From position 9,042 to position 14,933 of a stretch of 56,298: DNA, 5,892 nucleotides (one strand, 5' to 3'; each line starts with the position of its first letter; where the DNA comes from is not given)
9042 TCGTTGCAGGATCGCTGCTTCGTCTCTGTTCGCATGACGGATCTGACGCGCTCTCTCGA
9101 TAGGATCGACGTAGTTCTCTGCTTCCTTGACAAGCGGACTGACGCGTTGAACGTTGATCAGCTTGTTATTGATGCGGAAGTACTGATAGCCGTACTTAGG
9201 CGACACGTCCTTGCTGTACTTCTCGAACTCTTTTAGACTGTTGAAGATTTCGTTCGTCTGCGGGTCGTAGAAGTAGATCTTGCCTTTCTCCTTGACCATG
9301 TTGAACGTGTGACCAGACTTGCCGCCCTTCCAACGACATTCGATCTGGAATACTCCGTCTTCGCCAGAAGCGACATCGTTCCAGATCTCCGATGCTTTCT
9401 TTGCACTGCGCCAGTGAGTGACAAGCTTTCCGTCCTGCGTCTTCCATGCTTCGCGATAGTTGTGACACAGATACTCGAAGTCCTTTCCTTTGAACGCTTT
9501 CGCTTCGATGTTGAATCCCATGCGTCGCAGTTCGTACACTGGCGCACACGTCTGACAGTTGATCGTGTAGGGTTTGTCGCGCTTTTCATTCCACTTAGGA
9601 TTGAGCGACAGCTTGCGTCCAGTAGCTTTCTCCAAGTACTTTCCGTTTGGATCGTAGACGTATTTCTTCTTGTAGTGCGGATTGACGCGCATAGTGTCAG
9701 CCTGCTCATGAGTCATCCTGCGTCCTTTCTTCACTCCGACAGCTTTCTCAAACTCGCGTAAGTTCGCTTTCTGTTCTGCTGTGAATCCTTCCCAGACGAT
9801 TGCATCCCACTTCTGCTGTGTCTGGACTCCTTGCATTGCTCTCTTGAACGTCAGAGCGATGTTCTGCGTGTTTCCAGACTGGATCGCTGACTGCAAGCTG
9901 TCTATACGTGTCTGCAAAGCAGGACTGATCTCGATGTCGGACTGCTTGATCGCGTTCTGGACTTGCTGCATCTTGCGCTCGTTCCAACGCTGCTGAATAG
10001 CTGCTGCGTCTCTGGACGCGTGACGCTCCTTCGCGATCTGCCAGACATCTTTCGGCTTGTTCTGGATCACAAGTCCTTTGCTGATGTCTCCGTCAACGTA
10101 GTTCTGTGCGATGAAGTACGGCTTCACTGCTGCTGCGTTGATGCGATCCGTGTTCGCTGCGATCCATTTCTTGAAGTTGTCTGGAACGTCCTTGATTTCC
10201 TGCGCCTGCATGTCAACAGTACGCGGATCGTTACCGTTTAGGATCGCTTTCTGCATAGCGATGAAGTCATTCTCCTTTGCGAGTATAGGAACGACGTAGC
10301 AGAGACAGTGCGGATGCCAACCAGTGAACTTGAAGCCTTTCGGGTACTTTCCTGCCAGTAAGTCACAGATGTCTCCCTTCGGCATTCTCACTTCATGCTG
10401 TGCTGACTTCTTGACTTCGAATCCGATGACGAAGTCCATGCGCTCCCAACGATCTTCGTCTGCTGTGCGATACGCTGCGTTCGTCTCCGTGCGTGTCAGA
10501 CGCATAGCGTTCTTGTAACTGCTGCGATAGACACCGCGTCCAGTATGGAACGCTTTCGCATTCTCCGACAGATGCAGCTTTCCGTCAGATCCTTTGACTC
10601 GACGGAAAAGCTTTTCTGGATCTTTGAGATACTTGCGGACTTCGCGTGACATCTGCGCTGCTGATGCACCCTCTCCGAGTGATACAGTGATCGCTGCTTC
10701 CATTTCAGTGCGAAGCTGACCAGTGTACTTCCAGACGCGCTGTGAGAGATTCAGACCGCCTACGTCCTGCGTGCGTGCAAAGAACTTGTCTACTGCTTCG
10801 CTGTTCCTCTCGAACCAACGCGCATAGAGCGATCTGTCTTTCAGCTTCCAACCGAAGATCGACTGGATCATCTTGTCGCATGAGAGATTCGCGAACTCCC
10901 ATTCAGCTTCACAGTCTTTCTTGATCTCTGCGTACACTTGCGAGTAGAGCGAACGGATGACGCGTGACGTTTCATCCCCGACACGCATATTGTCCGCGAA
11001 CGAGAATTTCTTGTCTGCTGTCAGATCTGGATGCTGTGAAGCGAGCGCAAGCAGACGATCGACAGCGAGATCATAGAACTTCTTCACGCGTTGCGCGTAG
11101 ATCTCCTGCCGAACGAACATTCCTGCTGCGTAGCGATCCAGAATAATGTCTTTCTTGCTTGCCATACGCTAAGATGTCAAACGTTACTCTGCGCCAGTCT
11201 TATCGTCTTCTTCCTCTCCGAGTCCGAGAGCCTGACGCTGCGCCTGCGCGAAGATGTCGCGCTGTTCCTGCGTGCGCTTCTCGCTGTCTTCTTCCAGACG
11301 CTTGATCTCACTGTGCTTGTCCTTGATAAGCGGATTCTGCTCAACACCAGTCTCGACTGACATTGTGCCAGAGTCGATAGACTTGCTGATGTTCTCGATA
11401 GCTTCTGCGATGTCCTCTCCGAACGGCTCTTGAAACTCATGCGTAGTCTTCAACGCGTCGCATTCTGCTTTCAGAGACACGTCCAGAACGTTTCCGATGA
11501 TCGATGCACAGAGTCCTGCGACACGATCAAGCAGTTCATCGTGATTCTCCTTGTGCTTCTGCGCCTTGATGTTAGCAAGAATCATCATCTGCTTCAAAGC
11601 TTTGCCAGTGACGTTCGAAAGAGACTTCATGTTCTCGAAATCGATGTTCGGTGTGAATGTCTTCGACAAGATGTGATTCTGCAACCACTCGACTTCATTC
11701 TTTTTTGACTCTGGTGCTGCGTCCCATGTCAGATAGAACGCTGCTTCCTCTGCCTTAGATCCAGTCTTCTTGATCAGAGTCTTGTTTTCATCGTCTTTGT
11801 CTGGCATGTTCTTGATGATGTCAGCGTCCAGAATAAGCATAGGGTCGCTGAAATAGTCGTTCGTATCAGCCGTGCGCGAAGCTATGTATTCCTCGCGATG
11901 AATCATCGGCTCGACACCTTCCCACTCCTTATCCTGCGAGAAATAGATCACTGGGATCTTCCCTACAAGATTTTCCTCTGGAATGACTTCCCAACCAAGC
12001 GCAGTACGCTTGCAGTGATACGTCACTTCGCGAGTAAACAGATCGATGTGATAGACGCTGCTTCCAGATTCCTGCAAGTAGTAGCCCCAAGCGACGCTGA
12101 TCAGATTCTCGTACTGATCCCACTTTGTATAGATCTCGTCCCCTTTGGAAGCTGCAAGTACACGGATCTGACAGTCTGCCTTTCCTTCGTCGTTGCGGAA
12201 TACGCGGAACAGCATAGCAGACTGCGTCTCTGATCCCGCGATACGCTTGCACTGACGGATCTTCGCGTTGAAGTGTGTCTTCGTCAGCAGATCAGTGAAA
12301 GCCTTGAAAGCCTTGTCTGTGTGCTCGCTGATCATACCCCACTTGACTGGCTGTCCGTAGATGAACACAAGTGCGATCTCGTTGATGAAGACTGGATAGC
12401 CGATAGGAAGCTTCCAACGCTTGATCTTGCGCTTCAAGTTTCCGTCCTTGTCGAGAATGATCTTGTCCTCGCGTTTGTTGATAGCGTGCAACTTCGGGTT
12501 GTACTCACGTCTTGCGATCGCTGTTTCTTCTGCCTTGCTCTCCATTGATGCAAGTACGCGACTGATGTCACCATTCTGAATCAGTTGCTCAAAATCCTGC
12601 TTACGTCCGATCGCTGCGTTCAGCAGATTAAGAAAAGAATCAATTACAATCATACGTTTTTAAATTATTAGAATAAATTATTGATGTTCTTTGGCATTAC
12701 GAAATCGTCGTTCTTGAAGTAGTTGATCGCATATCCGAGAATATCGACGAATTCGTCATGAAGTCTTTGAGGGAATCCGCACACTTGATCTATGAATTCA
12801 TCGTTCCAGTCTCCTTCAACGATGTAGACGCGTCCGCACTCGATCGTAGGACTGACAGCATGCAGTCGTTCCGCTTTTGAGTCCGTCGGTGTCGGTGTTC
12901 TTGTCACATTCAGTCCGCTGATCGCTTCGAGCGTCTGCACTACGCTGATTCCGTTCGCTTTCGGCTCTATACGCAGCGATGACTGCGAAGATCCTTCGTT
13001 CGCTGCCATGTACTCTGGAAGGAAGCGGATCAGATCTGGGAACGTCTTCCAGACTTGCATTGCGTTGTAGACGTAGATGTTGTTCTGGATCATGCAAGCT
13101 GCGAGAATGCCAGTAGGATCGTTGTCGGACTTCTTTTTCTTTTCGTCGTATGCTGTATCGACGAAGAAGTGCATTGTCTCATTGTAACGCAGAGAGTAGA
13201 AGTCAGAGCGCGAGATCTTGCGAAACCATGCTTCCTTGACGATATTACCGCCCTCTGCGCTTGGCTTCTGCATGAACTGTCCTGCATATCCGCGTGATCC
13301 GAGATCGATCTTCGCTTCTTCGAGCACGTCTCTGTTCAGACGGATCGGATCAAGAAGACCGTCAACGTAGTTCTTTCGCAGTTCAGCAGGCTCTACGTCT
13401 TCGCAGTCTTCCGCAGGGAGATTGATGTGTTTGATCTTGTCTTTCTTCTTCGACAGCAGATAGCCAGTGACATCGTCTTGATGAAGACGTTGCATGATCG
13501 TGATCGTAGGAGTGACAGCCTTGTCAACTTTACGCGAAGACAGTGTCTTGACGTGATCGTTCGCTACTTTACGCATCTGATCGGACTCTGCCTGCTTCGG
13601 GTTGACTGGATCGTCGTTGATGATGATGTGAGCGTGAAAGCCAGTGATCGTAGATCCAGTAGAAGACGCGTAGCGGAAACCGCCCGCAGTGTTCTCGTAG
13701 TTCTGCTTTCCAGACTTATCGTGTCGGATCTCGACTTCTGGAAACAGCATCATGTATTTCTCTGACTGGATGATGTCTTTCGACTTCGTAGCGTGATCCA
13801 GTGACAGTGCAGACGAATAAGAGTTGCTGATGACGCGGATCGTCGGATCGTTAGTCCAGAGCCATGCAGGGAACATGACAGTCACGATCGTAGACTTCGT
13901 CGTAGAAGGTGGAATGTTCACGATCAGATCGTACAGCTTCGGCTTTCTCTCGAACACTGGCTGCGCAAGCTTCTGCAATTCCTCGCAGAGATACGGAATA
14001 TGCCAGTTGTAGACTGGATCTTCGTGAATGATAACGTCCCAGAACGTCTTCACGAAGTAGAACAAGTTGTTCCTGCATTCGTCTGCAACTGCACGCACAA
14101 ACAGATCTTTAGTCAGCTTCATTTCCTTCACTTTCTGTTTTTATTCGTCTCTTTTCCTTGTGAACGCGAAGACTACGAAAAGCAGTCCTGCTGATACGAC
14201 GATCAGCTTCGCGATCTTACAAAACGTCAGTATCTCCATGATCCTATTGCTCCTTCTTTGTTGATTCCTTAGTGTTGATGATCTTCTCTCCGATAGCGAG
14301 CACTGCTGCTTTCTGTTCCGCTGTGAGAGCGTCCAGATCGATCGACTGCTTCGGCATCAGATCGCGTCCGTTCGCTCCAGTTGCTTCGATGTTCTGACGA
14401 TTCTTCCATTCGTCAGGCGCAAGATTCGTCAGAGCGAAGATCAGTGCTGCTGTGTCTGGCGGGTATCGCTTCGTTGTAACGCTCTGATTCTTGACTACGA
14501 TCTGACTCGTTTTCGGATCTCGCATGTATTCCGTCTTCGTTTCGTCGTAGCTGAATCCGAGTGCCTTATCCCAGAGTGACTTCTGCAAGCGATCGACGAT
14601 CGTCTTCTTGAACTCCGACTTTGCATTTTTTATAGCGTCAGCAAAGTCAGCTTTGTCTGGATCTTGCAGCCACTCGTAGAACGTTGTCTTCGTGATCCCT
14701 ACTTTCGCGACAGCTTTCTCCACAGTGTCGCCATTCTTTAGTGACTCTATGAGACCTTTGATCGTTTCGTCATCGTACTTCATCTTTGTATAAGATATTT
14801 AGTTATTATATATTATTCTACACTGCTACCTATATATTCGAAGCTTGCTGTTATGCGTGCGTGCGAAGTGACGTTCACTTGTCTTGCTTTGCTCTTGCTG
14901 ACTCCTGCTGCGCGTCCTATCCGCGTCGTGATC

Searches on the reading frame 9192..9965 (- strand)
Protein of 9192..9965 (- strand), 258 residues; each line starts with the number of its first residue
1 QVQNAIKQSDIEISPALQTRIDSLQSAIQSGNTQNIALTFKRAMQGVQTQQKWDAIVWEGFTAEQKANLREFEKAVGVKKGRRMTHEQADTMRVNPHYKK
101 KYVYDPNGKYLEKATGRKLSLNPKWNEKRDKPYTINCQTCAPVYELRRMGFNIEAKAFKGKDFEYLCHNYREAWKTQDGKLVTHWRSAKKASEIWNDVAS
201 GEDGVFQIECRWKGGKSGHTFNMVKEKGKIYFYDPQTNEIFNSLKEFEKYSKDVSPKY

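Call 26: find_related_loci(query=A1, collection=viral_contigs, flank=9000)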
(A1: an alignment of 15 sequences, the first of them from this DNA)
Query A1 (258 aa) in viral_contigs; peptide patterns used: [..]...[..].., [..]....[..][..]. (x = any residue, [..] = any of these).
275 stretches matched a pattern; 237 encode a relative of the query (tblastn E <= 1e-3); the best 80 are kept; 80 distinct loci.
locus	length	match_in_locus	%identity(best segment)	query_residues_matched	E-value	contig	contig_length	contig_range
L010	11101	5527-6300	99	1-258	4e-179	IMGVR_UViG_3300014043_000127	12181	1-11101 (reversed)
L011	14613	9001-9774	98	1-258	5e-179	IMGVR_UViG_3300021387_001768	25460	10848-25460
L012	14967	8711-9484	98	1-258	6e-179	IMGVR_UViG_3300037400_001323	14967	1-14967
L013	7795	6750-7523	98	1-258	9e-179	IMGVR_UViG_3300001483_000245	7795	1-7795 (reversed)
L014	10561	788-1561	97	1-258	4e-176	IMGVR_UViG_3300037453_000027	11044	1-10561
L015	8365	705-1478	97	1-258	3e-176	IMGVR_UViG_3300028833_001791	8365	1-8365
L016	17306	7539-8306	73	3-258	5e-136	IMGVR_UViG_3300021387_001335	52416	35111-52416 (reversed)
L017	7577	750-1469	65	1-258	3e-113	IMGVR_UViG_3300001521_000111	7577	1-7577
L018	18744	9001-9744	47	1-258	3e-72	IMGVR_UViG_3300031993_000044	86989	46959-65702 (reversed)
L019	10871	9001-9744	47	1-258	3e-72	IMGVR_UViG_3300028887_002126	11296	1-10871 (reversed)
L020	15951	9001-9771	35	1-238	7e-41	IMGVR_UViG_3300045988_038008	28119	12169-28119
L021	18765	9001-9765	35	1-236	1e-39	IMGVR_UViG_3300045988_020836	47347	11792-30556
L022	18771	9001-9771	34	1-238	7e-39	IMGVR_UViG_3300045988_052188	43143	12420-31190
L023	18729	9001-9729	36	15-238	2e-38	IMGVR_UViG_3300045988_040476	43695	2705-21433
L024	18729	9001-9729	36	15-238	7e-39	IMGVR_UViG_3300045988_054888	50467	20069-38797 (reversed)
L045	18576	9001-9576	37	71-248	7e-32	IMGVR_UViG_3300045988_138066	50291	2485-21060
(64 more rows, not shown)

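Call 42: search_protein_families(library=pfam, proteins=[L020:7162-9918:+, L045:8086-9690:+], max_evalue=0.01)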
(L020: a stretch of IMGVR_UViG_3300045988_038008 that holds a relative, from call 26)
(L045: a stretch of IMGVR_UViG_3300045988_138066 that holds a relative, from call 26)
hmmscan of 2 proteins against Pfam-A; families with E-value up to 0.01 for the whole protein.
L020:7162-9918:+ (918 aa): 2 families
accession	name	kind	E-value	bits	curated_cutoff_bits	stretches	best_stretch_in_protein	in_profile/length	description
PF15644.12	Gln_amidase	-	1.1e-12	49.5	24.1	1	749-870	1-113/114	Papain fold toxin 1, glutamine deamidase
PF03496.20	ADPrib_exo_Tox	-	2.7e-07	30.6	23.4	1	403-517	3-103/196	ADP-ribosyltransferase exoenzyme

L045:8086-9690:+ (534 aa): 3 families
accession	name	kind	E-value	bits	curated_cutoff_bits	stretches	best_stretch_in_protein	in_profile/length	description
PF15644.12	Gln_amidase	-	1.5e-16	61.9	24.1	1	369-487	1-113/114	Papain fold toxin 1, glutamine deamidase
PF04233.19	Phage_Mu_F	-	3.4e-14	54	29.6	1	142-208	47-111/112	Phage Mu protein F like protein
PF03586.18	Herpes_UL36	-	0.0088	15.8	23.2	0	37-73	34-69/251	Herpesvirus UL36 tegument protein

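Call 49: predict_structure(alignment_id=A1)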
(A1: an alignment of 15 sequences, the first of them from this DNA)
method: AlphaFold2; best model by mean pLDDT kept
length: 258 residues; sequences in the alignment: 15
mean_pLDDT: 73.9   pTM: 0.62
mean pLDDT of the five models: 73.9, 71.7, 71.5, 66.4, 58.9
residues with pLDDT >= 90: 45; 70-90: 110; 50-70: 87; < 50: 16
segments of 3 or more residues with pLDDT < 50: 92-101, 256-258
pLDDT, mean of each block of 10 residues (from residue 1): 94 92 97 96 95 86 87 84 74 47 53 57 65 65 75 71 78 78 58 61 69 55 78 73 77 54
secondary structure, 60 per line:
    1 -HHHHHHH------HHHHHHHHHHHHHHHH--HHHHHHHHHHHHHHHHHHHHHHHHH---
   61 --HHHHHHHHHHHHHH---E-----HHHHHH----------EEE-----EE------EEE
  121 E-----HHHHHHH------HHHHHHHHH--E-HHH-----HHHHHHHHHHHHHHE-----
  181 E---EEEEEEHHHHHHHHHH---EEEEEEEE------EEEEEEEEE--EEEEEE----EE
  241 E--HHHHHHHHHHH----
elements in order: H2-8 H15-30 H33-57 H63-76 H86-91 E102-104 E118-121 H127-133 H140-148 H161-174 E185-190 H191-200 E204-211 E218-226 E229-234 E239-241 H244-254

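Call 53: fold_search(model_id=the predicted structure, library=pdb)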
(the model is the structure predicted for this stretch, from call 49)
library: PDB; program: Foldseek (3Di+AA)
matches with E <= 10: 334; with E <= 0.001: 0
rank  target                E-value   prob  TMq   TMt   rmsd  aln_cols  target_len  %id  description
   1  8brf_AAA              7.9e-02  1.00  0.22  0.37   2.5        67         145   19  YopQ apo from Yersinia enterocolitica (released 2023-12-13)
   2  6hek_C                1.2e-01  0.10  0.13  0.08  23.5       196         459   12  Structure of human USP28 bound to Ubiquitin-PA (released 2019-03-27)
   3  6hel_B                1.8e-01  0.09  0.14  0.09  24.0       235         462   10  Structure of human USP25 (released 2019-03-27)
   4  8brf_BBB              2.2e-01  0.84  0.29  0.49   5.6       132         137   17  YopQ apo from Yersinia enterocolitica (released 2023-12-13)
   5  6h4j_A                2.8e-01  0.07  0.13  0.08  24.1       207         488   11  Usp25 catalytic domain (released 2019-03-27)
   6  6h4i_A                3.1e-01  0.08  0.13  0.08  25.4       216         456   12  Usp28 catalytic domain apo (released 2019-03-27)
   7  9l5u_B                3.3e-01  0.60  0.26  0.43   6.3       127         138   14  Papain-like cysteine protease toxin/immunity pair (released 2025-06-04)
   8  1mk7_B                3.5e-01  0.11  0.15  0.19  16.0       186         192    9  CRYSTAL STRUCTURE OF AN INTEGRIN BETA3-TALIN CHIMERA (released 2003-01-28)
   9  8fso                  3.7e-01  0.11  0.14  0.10  18.7       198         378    8  Crystal structure of integrin beta-6 tail bound to the FERM-folded talin head domain (released 2024-10-16)
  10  8t0d                  4.2e-01  0.09  0.14  0.10  16.6       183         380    7  Crystal structure of integrin beta-2 tail bound to the FERM-folded talin head domain with E269A/Y270A/K306Q triple mutat (released 2024-07-03)
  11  1miz_B                4.9e-01  0.09  0.15  0.18  15.5       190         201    8  Crystal structure of an integrin beta3-talin chimera (released 2003-01-28)
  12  3au4_A                4.9e-01  0.06  0.12  0.08  16.0       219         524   11  Structure of the human myosin-X MyTH4-FERM cassette bound to its specific cargo, DCC (released 2011-07-13)
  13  6h4j_B                5.5e-01  0.06  0.14  0.10  22.4       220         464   11  Usp25 catalytic domain (released 2019-03-27)
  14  3au5_B                5.9e-01  0.06  0.13  0.09  16.9       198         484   14  Structure of the human myosin-X MyTH4-FERM cassette (released 2011-07-13)
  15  3ihp_B                6.2e-01  0.18  0.13  0.05  14.6        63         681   16  Covalent Ubiquitin-Usp5 Complex (released 2009-12-29)
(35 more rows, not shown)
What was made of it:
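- On Pfam PF15644 Gln_amidase (papain-fold toxin 1): The best Foldseek E-value is 0.08; weak hits include papain-like toxin 9l5u and USP DUBs (calls 49, 53).
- The weak fold hits are to papain-like proteases and DUBs (call 53).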

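Call 55: search_solved_structures(query=A1, max_evalue=1, show_alignments=2)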
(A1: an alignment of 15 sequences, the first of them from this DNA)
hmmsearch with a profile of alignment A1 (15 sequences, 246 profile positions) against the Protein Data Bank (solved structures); distinct sequences matched with E-value up to 1: 16.
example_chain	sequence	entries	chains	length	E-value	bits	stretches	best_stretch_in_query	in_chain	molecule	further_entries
5umr_A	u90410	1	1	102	0.037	16.5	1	156-237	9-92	FACT complex subunit SSRP1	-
6l1r_A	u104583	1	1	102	0.038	16.5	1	156-237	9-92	FACT complex subunit SSRP1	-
4o6b_A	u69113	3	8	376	0.076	15.5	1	31-128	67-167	Non-structural protein 1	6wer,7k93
2e9w_A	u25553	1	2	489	0.084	15.4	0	139-229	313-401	Mast/stem cell growth factor receptor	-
2ec8_A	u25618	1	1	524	0.1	15.1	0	139-229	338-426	Mast/stem cell growth factor receptor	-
7wuv_A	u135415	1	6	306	0.17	14.3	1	31-126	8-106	Core protein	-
7vyx_A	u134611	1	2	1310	0.19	14.2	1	115-184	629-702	Selenomethionine (SeMet)-labeled Cas12c1 D969A mutant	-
7wur_A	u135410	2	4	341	0.19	14.2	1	31-126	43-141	Core protein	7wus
7wut_A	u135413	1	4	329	0.19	14.2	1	31-126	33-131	Core protein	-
7wuu_A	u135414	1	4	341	0.19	14.2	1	31-126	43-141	Core protein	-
9w1x_A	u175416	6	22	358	0.21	14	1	31-126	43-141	Non-structural protein 1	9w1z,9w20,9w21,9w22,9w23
4k94_C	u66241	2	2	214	0.27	13.7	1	139-230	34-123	Mast/stem cell growth factor receptor Kit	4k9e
8dfm_A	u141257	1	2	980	0.44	13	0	139-229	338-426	Isoform 2 of Mast/stem cell growth factor receptor Kit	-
8dfp_A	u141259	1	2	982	0.44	13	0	139-229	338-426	Isoform 2 of Mast/stem cell growth factor receptor Kit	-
9w1y_B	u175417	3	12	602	0.45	13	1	31-125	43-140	Non-structural protein 1,Green fluorescent protein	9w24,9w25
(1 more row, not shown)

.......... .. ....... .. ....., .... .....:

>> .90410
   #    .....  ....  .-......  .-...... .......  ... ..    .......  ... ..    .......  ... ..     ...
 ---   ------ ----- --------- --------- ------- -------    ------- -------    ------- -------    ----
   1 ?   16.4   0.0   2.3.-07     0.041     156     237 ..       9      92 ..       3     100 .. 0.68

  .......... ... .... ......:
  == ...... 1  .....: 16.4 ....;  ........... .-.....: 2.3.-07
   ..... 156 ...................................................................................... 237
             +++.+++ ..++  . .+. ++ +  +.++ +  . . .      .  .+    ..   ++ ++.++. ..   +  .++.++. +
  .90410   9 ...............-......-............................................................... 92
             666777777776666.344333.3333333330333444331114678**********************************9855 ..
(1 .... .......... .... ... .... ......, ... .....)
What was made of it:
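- Tried and rejected: A profile of the GLN region against PDB sequences gave nothing meaningful (call 55).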

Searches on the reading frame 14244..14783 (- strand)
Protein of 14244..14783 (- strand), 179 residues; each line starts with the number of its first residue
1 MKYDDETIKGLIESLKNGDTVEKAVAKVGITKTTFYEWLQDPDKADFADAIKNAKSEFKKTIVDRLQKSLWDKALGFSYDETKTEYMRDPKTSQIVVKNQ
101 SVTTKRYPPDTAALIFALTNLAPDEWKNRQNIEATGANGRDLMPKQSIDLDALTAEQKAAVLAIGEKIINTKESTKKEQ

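Call 63: search_protein_families(library=phrogs, proteins=[window:14244-14783:-], max_evalue=0.00001)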
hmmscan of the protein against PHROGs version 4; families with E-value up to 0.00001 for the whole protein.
window:14244-14783:- (179 aa): 3 families
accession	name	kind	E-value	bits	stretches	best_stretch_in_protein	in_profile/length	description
phrog_309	-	head and packaging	2.8e-23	84.4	1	2-156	137-280/319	terminase small subunit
phrog_4102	-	head and packaging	9.1e-11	43.2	1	2-69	14-90/166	terminase small subunit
phrog_1482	-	head and packaging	5.5e-07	30.3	1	2-140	14-127/147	terminase small subunit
